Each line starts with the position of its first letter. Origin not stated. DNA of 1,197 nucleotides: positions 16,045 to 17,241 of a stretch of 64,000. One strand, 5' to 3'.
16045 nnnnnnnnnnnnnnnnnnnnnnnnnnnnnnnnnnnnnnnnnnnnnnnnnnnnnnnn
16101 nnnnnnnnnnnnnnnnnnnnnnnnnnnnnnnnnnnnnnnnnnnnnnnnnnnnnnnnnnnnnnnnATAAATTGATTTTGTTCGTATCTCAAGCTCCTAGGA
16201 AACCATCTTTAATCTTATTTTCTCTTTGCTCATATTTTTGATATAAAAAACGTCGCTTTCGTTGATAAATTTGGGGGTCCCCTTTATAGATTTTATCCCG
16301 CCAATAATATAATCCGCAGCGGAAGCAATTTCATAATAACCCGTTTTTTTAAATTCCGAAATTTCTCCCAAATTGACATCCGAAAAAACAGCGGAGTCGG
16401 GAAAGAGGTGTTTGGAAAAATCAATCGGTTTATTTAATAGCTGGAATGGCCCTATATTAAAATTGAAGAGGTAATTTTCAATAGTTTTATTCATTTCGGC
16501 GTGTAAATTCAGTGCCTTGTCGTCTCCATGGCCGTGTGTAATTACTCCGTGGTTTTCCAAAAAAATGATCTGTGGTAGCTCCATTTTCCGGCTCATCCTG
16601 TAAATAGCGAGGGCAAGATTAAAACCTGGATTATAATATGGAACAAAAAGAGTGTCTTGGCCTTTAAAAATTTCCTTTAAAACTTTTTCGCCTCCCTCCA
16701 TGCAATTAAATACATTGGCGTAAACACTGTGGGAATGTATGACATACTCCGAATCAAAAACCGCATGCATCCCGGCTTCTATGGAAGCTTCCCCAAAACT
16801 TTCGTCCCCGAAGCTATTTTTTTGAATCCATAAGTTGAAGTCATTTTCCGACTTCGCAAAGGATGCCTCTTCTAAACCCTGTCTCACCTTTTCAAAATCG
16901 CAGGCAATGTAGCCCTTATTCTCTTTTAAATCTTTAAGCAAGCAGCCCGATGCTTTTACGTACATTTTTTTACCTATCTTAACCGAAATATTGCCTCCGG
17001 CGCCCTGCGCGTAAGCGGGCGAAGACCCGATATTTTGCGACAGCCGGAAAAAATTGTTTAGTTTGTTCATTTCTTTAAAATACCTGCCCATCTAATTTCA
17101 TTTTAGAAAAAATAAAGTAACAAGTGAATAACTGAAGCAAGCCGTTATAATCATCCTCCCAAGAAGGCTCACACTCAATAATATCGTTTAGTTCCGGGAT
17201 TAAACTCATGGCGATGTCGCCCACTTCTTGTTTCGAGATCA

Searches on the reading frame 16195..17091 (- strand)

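Call 62: search_protein_families(library=pfam, proteins=[window:16195-17091:-], max_evalue=0.001)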
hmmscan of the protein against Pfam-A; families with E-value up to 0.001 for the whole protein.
window:16195-17091:- (298 aa): 1 family
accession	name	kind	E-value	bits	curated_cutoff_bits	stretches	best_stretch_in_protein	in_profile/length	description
PF00596.27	Aldolase_II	-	4.3e-15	56.5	22.2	1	27-207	15-182/183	Class II Aldolase and Adducin N-terminal domain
